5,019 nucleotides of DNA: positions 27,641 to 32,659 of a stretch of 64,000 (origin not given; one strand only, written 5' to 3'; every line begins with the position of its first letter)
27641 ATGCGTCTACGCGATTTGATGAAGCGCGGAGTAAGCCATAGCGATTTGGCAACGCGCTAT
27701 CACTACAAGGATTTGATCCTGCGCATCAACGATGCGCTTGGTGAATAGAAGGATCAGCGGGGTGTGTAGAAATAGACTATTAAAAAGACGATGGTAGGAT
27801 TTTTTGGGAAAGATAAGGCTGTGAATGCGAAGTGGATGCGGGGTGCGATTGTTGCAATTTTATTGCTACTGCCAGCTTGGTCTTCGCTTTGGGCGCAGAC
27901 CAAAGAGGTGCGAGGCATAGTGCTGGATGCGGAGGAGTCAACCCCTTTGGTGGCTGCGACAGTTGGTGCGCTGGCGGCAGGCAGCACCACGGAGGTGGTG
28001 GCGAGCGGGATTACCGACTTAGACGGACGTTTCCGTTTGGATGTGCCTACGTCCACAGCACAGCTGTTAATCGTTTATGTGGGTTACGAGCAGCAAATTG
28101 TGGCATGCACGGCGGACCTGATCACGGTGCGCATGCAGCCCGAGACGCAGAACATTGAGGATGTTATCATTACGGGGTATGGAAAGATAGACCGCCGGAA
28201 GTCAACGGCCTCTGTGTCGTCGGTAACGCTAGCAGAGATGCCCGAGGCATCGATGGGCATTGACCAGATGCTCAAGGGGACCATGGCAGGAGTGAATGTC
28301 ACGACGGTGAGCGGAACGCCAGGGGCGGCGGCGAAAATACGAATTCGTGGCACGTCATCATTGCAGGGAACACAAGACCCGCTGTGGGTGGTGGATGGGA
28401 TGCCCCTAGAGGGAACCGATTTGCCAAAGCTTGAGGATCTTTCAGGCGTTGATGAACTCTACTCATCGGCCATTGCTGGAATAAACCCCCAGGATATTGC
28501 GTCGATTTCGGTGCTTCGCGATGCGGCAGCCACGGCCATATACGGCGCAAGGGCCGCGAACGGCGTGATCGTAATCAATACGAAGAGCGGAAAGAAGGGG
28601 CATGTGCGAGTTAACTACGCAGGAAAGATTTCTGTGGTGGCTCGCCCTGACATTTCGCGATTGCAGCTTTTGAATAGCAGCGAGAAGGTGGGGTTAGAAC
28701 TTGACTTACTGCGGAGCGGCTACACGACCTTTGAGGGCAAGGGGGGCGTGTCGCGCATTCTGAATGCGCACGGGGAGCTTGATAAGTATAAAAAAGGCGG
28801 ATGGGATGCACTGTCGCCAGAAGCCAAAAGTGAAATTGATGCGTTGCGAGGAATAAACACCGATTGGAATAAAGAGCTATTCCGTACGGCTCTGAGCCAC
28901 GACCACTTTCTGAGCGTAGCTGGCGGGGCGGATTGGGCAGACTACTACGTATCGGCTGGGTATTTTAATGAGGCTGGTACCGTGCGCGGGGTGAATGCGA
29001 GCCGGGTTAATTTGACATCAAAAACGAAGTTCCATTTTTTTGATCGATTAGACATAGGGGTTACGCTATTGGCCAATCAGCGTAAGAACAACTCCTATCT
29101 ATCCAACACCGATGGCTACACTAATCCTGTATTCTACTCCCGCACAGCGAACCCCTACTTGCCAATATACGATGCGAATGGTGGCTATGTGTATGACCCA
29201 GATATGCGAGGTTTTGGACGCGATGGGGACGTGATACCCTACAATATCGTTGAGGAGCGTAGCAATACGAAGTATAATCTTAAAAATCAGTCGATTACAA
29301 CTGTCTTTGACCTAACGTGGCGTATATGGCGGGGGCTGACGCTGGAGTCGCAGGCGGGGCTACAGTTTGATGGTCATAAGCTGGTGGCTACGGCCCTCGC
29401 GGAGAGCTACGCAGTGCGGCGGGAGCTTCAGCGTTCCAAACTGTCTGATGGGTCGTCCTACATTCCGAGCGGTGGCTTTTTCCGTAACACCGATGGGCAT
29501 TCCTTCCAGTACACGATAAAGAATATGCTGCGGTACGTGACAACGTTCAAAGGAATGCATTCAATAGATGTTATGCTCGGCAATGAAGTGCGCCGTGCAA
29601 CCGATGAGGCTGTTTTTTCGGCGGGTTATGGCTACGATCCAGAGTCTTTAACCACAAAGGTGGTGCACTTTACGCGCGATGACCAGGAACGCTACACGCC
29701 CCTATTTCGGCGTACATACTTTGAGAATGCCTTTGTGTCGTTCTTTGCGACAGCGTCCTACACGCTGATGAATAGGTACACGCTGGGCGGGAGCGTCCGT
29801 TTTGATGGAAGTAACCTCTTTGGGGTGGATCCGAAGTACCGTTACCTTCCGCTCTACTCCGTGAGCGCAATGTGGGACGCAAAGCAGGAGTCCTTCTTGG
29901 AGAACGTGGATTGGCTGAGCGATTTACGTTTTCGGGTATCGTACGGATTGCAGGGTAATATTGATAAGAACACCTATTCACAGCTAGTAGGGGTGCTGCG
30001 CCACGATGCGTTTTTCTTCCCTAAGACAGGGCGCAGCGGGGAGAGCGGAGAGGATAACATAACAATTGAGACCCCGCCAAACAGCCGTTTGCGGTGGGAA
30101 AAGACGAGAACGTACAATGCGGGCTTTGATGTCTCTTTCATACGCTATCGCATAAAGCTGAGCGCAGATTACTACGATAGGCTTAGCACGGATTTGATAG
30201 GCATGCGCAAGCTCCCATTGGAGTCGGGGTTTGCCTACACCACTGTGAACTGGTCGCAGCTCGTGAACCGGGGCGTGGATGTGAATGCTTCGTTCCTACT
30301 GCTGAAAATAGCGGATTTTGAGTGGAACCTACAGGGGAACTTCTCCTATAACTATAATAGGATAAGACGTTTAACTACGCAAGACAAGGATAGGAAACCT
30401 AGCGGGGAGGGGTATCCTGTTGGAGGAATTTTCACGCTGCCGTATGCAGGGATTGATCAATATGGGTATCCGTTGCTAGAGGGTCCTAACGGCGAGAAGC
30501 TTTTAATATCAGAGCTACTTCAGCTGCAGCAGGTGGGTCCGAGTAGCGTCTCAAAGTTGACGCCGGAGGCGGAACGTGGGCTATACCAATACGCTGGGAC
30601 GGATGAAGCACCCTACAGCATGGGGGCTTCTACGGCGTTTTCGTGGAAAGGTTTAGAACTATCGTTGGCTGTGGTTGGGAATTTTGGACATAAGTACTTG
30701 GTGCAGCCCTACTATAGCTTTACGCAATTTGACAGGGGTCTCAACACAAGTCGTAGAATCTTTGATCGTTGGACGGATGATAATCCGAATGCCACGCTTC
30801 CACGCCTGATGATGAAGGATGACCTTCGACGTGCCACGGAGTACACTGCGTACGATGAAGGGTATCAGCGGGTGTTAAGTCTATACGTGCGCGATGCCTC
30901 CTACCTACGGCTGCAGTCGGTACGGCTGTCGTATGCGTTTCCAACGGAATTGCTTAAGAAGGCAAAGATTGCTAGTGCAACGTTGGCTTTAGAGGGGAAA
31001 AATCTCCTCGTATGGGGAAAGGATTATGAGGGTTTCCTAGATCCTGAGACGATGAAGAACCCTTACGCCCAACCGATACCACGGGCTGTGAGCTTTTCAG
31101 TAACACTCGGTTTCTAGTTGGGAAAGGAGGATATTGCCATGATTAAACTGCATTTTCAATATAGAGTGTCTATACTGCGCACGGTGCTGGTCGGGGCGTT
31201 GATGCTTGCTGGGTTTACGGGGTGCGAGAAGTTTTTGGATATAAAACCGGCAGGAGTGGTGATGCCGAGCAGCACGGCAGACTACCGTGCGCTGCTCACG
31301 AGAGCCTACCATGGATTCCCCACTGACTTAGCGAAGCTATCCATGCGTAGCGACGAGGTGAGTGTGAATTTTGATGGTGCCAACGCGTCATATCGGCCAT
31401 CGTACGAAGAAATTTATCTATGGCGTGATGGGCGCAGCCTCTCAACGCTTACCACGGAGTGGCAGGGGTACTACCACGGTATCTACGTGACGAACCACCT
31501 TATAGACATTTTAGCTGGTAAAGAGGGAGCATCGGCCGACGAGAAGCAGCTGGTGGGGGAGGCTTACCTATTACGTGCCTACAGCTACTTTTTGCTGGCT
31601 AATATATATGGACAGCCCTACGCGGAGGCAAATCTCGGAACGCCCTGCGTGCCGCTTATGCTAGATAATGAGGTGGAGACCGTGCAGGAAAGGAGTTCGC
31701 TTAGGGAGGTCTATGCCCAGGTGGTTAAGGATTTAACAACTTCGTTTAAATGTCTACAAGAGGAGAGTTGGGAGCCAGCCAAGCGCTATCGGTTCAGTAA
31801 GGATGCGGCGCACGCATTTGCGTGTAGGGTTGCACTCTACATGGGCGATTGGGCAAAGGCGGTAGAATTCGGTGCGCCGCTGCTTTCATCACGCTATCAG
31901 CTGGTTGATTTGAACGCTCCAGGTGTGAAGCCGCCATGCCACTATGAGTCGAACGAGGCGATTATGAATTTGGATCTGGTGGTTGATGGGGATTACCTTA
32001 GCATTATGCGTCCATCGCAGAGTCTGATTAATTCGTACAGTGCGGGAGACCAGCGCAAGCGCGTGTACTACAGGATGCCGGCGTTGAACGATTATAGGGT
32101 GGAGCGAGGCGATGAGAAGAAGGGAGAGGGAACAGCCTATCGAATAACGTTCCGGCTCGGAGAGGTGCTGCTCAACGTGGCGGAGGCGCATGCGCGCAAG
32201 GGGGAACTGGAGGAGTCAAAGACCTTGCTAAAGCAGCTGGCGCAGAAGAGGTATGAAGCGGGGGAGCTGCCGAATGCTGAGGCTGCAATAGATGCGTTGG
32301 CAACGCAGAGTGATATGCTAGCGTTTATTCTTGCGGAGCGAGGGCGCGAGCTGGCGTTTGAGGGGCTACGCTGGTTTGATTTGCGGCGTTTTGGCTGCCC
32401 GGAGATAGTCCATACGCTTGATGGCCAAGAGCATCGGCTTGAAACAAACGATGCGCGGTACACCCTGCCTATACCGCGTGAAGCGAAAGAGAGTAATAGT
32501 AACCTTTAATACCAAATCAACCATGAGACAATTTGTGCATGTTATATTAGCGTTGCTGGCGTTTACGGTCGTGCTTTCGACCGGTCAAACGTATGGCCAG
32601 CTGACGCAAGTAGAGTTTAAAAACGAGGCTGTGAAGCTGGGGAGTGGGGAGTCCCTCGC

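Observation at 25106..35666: Terminator-bounded Zn-metalloprotease - SusC - SusD - T9SS-cargo unit: a candidate protein/peptide utilization locus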

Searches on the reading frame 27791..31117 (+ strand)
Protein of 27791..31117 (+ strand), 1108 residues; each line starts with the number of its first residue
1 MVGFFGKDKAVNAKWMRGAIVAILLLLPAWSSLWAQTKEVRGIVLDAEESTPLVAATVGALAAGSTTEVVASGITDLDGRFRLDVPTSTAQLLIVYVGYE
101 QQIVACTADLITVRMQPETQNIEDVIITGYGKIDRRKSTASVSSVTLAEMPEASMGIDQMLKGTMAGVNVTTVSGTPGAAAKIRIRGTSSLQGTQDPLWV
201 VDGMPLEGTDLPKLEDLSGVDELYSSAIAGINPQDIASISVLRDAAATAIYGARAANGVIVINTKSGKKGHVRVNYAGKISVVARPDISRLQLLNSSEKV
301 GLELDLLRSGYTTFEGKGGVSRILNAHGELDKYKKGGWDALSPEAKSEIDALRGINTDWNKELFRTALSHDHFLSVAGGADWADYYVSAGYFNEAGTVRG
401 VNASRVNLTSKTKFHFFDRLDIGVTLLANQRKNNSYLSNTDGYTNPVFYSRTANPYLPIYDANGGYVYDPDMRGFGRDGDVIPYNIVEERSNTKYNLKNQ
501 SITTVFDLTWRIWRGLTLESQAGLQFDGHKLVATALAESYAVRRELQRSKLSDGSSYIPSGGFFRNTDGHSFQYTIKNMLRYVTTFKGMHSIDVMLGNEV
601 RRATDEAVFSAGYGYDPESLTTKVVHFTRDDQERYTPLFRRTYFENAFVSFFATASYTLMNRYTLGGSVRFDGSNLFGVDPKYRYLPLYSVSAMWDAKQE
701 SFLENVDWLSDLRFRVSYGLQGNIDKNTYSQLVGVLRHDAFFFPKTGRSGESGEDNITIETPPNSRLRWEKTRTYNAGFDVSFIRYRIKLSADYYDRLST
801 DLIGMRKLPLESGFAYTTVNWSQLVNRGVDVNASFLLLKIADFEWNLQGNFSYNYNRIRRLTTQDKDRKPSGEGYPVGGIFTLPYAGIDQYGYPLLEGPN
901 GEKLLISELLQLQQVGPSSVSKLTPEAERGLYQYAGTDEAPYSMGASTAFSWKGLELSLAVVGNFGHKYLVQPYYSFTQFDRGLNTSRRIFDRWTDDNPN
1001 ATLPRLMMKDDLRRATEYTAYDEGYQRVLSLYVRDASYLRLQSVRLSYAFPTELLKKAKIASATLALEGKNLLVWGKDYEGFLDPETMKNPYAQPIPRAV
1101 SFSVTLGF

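Call 6: search_protein_families(library=pfam, proteins=[window:27791-31117:+], max_evalue=0.01)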
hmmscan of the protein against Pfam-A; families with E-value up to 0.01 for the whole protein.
window:27791-31117:+ (1108 aa): 3 families
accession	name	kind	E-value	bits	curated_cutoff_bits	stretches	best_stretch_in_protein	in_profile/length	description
PF07715.20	Plug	-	9e-18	65.2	23.9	1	135-259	2-107/107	TonB-dependent Receptor Plug Domain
PF13715.12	CarbopepD_reg_2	-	2.6e-07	31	32.2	1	40-127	1-88/88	CarboxypepD_reg-like domain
PF13620.12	CarboxypepD_reg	-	6.7e-07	30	32.3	1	40-104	2-64/82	Carboxypeptidase regulatory-like domain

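Call 7: search_protein_families(library=ncbifam, proteins=[window:27791-31117:+], max_evalue=0.01)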
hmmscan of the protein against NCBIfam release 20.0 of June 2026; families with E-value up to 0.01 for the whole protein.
window:27791-31117:+ (1108 aa): 4 families
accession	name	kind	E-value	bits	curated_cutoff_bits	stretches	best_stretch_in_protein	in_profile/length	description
TIGR04056.1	OMP_RagA_SusC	subfamily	6.1e-198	660.4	368.25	1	39-1108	2-981/981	SusC/RagA family TonB-linked outer membrane protein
TIGR04057.1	SusC_RagA_signa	signature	8.2e-16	57.5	46.2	1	235-265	1-31/31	SusC/RagA subfamily TonB-dependent outer membrane receptor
NF010048.1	PRK13524.1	subfamily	3.8e-06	25.7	493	1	112-269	30-180/744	FepA family TonB-dependent siderophore receptor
NF052649.1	TonRcptRhtA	equivalog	0.0029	15.8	1100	1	227-270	129-170/744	TonB-dependent siderophore receptor RhtA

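Call 16: search_solved_structures(query=window:27791-31117:+, max_evalue=1e-10)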
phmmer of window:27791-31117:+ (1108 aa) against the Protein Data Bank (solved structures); distinct sequences matched with E-value up to 1e-10: 9.
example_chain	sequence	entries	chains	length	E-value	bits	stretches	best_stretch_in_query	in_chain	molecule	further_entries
8ypu_C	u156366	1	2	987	8.1e-279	931.1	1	125-1108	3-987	SusC/RagA family TonB-linked outer membrane protein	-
8ypt_C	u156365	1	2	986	2.5e-278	929.4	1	125-1106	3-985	TonB-linked outer membrane protein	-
6sli_B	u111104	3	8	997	3.8e-70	240.1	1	36-1097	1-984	RagA protein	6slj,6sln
5t3r_D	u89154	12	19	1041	7.4e-68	232.6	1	21-1108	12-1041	SusC homolog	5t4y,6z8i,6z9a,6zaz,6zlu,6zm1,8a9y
8aa4_A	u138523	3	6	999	4.3e-61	210.2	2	20-307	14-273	SusC homolog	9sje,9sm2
6sml_B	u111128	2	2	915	2.3e-56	194.5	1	125-1097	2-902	RagA protein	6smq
6sm3_B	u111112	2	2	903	1e-55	192.4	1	138-1097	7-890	RagA protein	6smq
6zlt_B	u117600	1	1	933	5.3e-51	176.8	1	125-1108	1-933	SusC homolog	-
5fq6_B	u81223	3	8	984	1.4e-40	142.2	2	108-280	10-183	SUSC/RAGA FAMILY TONB-LINKED OUTER MEMBRANE PROTEIN | BT_2264 | OUTER MEMBRANE PROTEIN OMP121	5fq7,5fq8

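Call 73: list_cluster_members(proteins=[window:27791-31117:+, window:35773-37032:+, window:618-2375:+, window:25106-27748:+, window:32523-35597:+])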
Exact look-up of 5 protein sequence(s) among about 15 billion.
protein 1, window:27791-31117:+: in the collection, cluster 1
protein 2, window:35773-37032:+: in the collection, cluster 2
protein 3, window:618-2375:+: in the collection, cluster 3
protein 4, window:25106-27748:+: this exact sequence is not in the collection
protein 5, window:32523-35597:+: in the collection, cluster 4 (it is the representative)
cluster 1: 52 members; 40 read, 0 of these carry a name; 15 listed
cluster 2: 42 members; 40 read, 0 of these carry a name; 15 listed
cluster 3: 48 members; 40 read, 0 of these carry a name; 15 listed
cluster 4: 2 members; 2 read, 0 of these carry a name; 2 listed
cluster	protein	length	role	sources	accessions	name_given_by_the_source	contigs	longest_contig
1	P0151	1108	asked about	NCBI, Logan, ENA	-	-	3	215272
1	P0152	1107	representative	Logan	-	-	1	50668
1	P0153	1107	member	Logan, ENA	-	-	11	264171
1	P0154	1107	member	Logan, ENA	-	-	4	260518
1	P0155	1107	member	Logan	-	-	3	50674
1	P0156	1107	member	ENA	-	-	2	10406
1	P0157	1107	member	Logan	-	-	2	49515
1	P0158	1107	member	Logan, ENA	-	-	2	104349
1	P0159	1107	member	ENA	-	-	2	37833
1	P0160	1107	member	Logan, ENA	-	-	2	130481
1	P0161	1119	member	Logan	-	-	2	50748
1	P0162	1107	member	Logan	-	-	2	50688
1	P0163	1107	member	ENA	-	-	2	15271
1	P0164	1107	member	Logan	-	-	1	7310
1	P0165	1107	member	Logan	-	-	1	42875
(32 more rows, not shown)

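Call 74: find_encoding_contigs(protein=P0153, flank=10000, max_places=8)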
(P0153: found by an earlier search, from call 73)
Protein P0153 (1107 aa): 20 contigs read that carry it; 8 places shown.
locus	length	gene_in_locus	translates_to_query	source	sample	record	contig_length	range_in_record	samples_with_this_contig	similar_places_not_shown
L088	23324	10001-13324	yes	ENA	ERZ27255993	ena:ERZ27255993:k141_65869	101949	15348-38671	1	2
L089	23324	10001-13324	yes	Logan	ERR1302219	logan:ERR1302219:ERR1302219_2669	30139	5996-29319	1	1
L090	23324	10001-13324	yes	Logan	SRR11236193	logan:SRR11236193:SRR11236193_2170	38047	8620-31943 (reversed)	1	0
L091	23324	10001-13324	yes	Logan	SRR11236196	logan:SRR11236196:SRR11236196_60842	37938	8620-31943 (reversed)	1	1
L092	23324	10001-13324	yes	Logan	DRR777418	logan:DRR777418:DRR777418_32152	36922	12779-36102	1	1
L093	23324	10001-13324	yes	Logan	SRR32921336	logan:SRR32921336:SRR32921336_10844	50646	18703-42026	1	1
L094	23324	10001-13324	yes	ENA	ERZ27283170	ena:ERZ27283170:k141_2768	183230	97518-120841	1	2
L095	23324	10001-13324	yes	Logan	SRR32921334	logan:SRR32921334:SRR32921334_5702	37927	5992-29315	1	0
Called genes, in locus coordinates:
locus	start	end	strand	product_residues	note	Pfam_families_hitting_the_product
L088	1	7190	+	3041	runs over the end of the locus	PF07705:CARDB (faint), PF18962:Por_Secre_tail (faint)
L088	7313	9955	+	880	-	PF17162:DUF5118 (weak), PF17148:DUF5117, PF16313:DUF4953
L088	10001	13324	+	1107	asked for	PF13620:CarboxypepD_reg (weak), PF13715:CarbopepD_reg_2 (weak), PF07715:Plug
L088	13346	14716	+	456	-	PF14322:SusD-like_3, PF07980:SusD_RagB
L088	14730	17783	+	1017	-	-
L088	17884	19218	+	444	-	PF00162:PGK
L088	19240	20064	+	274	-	PF00005:ABC_tran, PF13304:AAA_21 (faint)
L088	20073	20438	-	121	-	PF08448:PAS_4 (weak)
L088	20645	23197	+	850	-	PF02861:Clp_N, PF00004:AAA, PF23569:NBD_SMAX1, PF17871:AAA_lid_9, PF00158:Sigma54_activat, PF00004:AAA, PF07724:AAA_2, PF07728:AAA_5, +8 more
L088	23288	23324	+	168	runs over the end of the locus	PF00578:AhpC-TSA, PF08534:Redoxin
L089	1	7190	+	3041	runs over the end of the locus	PF07705:CARDB (faint), PF18962:Por_Secre_tail (faint)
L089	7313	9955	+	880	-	PF17162:DUF5118 (weak), PF17148:DUF5117, PF16313:DUF4953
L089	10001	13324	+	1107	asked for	PF13620:CarboxypepD_reg (weak), PF13715:CarbopepD_reg_2 (weak), PF07715:Plug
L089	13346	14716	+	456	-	PF14322:SusD-like_3, PF07980:SusD_RagB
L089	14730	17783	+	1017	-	-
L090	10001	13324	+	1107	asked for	PF13620:CarboxypepD_reg (weak), PF13715:CarbopepD_reg_2 (weak), PF07715:Plug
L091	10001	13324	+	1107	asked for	PF13620:CarboxypepD_reg (weak), PF13715:CarbopepD_reg_2 (weak), PF07715:Plug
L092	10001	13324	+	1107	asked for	PF13620:CarboxypepD_reg (weak), PF13715:CarbopepD_reg_2 (weak), PF07715:Plug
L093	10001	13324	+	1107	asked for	PF13620:CarboxypepD_reg (weak), PF13715:CarbopepD_reg_2 (weak), PF07715:Plug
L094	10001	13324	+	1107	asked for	PF13620:CarboxypepD_reg (weak), PF13715:CarbopepD_reg_2 (weak), PF07715:Plug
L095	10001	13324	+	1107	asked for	PF13620:CarboxypepD_reg (weak), PF13715:CarbopepD_reg_2 (weak), PF07715:Plug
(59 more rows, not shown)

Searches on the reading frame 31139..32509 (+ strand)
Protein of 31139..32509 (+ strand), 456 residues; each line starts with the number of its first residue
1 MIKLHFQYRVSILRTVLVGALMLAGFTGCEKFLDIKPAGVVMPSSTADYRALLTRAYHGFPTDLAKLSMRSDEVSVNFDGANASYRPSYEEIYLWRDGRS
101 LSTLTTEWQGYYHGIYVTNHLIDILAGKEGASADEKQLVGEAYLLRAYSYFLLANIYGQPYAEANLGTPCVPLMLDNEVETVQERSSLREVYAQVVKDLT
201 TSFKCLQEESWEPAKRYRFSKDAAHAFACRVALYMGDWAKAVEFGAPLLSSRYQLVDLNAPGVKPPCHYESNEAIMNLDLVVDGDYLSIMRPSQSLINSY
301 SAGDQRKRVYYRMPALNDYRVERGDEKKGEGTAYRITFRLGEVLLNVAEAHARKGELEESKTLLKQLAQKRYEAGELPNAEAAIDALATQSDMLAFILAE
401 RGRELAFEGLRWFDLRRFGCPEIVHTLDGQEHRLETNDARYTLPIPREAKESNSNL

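Call 6: search_protein_families(library=pfam, proteins=[window:31139-32509:+], max_evalue=0.01)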
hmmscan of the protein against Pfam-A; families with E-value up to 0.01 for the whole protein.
window:31139-32509:+ (456 aa): 2 families
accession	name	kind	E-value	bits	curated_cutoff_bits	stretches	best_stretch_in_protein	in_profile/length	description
PF14322.12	SusD-like_3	-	3.1e-30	106.3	27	1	31-233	1-191/191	Starch-binding associating with outer membrane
PF07980.17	SusD_RagB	-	4.7e-22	79.4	23.1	1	308-432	130-249/297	SusD family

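Call 7: search_protein_families(library=ncbifam, proteins=[window:31139-32509:+], max_evalue=0.01)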
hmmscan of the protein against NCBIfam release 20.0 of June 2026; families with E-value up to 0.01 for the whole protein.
window:31139-32509:+ (456 aa): 2 families
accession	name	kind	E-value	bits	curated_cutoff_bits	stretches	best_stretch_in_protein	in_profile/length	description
NF033072.0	NanU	exception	2.1e-11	43.6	425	2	388-434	454-500/521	SusD family outer membrane lipoprotein NanU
NF033071.0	SusD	exception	5.1e-10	38.2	725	1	338-456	442-552/558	starch-binding outer membrane lipoprotein SusD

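Call 17: search_solved_structures(query=window:31139-32509:+, max_evalue=0.001)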
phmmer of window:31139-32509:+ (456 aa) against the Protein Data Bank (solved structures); distinct sequences matched with E-value up to 0.001: 19.
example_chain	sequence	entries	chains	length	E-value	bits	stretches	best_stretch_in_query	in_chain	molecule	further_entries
8ypt_A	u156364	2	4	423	1.1e-82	281.7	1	29-454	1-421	Membrane protein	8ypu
3mcx_A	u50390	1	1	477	6.9e-17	64.9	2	85-256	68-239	SusD superfamily protein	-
3l22_A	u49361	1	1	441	1.6e-15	60.4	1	107-448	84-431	SusD superfamily protein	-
3lew_A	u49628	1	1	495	1.2e-11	47.5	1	103-252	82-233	SusD-like carbohydrate binding protein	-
9sje_B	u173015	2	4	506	1.8e-11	47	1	336-454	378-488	SusD homolog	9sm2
9sjj_A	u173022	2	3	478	4.9e-11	45.6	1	336-454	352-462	SusD homolog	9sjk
3qnk_A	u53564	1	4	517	1.5e-10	43.9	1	106-273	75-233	Putative lipoprotein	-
3kez_A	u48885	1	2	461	4.6e-10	42.4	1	122-244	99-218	Putative sugar binding protein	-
3snx_A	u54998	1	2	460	2.5e-08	36.7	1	69-415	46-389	PUTATIVE SUSD-LIKE CARBOHYDRATE BINDING PROTEIN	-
7kv4_AAA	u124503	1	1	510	3.2e-07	33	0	39-244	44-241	SusD family protein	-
4l7t_A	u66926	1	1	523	4.4e-07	32.6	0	338-424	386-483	NanU sialic acid binding protein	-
3myv_A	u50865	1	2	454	5.6e-07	32.2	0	121-249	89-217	SusD superfamily protein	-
3jq1_A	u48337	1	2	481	7.9e-07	31.7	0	333-431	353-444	SusD superfamily protein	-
3i4g_A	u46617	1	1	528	0.00016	24.1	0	108-242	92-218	SusD-like carbohydrate binding protein BF1063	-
6gcz_A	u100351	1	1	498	0.00027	23.4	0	106-241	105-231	Starch-binding associating with outer membrane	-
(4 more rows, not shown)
